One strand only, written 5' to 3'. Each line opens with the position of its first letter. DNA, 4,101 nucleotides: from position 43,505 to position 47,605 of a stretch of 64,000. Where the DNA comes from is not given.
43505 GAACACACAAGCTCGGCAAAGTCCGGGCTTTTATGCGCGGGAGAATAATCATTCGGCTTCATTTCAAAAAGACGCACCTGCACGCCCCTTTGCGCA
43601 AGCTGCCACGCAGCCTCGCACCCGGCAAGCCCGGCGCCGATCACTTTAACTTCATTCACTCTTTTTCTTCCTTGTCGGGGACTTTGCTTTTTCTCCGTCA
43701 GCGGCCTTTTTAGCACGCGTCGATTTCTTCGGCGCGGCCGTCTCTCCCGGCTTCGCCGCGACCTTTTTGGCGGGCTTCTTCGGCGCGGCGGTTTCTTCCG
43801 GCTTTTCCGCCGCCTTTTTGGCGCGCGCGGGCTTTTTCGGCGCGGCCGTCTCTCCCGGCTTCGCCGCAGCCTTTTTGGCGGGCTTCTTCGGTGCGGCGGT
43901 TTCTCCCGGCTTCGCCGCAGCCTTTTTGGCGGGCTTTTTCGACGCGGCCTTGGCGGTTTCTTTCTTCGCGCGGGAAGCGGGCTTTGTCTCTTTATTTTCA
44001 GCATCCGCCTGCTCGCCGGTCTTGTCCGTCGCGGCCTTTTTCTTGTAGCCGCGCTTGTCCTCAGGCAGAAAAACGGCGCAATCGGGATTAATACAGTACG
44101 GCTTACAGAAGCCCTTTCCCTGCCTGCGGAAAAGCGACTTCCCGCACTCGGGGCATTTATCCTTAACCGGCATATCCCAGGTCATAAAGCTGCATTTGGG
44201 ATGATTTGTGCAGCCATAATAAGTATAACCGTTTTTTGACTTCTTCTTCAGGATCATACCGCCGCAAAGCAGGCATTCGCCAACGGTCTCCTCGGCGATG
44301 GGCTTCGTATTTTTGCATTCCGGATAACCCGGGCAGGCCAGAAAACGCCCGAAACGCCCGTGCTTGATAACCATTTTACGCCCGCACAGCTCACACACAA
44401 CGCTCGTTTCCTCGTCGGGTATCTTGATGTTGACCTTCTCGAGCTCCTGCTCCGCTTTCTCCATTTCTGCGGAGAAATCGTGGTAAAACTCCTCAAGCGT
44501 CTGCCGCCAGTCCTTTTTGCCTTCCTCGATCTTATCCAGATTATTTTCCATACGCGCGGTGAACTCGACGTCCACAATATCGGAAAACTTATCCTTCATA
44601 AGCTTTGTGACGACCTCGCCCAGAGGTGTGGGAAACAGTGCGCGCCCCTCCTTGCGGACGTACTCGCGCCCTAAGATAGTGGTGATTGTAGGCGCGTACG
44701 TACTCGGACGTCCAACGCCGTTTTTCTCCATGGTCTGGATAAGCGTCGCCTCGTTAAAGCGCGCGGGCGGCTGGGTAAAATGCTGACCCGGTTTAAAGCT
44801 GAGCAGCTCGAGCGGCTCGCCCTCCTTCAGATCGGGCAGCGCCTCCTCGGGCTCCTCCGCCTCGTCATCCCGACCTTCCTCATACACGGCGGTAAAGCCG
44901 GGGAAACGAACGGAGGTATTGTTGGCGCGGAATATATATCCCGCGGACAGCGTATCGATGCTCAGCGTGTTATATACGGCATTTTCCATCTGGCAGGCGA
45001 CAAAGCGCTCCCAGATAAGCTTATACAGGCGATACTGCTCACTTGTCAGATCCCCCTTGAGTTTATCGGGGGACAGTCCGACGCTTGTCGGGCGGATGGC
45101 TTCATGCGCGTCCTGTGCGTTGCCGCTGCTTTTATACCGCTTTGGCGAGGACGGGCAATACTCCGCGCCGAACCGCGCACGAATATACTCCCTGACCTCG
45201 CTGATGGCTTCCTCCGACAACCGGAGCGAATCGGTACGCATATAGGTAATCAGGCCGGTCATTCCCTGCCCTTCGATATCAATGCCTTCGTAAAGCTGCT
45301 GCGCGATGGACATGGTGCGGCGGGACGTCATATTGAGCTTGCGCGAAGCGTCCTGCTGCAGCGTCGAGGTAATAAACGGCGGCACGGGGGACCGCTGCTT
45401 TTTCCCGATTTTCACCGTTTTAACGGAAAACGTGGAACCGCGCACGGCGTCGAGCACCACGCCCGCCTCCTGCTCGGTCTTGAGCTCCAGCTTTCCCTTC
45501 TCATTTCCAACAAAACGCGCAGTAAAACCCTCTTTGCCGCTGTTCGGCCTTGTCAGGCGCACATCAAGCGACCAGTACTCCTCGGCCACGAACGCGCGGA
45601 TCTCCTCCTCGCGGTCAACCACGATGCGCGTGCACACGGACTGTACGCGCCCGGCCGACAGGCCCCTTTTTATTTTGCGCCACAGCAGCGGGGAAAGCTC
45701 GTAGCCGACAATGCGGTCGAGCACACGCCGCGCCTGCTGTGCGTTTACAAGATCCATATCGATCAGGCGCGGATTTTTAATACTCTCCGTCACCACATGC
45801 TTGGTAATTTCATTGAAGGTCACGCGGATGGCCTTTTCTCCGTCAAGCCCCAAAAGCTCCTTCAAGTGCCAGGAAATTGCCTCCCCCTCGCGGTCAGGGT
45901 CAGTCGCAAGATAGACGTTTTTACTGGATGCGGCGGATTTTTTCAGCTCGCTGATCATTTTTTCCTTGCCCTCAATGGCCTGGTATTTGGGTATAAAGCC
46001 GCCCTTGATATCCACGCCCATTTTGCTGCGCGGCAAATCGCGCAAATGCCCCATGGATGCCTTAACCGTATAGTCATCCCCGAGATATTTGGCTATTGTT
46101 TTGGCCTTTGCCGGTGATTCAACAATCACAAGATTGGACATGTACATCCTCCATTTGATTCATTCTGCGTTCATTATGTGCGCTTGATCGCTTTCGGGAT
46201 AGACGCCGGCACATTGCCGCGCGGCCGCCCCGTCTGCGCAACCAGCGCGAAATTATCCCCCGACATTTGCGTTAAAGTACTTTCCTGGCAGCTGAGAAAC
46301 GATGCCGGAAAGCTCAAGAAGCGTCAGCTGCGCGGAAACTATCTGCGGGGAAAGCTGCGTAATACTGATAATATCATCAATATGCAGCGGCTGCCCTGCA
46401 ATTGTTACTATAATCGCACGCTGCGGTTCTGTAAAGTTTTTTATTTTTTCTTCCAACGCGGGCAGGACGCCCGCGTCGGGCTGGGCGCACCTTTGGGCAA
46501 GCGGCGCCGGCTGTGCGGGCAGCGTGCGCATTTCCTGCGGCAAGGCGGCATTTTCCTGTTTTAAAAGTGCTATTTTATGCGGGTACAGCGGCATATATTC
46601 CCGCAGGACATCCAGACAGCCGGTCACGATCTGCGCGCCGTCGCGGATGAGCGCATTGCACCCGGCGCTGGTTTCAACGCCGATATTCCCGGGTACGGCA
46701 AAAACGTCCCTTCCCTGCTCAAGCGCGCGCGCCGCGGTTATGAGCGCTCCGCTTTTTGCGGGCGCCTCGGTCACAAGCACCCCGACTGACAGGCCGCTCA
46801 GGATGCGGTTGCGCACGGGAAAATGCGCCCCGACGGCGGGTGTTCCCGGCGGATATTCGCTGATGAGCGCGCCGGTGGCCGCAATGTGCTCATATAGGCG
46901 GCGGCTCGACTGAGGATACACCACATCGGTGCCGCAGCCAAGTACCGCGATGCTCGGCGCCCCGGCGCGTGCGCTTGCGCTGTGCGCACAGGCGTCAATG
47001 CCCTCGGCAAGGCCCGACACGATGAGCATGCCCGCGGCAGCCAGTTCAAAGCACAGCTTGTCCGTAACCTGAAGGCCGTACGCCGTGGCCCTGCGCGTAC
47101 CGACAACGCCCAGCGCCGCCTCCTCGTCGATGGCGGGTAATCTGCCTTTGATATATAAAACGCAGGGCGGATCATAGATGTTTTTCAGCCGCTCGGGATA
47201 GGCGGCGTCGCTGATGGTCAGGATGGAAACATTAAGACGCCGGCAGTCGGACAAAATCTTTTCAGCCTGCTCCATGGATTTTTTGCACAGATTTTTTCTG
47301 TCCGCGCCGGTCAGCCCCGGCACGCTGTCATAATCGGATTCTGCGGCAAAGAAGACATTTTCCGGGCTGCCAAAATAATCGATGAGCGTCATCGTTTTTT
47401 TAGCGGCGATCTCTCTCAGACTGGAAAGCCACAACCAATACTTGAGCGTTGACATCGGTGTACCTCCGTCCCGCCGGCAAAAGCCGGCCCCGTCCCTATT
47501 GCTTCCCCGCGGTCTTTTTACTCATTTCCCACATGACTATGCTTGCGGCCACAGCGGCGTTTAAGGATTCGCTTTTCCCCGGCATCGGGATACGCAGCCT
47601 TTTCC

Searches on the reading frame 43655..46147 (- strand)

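Call 46: search_protein_families(library=pfam, proteins=[window:43655-46147:-], max_evalue=0.00001)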
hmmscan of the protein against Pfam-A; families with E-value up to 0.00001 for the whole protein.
window:43655-46147:- (831 aa): 3 families
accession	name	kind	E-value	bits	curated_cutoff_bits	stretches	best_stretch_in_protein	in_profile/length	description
PF01131.25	Topoisom_bac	-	1.3e-126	423.4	35.1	1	129-551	2-410/411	DNA topoisomerase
PF01396.24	Zn_ribbon_Top1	-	3.1e-24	84.9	32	2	584-618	3-37/39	Topoisomerase DNA binding C4 zinc finger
PF01751.28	Toprim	-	7.7e-23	80.9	23.1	1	6-114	2-96/96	Toprim domain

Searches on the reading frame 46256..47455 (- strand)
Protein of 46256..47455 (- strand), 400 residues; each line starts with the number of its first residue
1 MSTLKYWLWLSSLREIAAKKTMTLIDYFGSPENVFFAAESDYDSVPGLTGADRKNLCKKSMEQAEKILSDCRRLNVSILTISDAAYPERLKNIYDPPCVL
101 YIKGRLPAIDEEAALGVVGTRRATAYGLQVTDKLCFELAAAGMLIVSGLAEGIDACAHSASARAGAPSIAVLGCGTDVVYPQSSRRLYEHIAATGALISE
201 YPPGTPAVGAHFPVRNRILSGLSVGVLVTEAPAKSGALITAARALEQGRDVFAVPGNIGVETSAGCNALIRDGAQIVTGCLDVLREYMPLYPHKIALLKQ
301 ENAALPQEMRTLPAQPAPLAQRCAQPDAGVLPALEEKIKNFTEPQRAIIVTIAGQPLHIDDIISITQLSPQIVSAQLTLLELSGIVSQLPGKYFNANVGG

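Call 46: search_protein_families(library=pfam, proteins=[window:46256-47455:-], max_evalue=0.00001)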
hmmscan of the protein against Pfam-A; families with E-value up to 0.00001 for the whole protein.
window:46256-47455:- (400 aa): 2 families
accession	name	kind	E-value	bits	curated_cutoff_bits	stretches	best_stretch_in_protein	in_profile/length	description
PF02481.21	DNA_processg_A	-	3.4e-76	255.6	29.6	1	71-278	2-211/212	DNA recombination-mediator protein A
PF17782.7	DprA_WH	-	3.8e-12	46.5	22.9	1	342-392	11-61/61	DprA winged helix domain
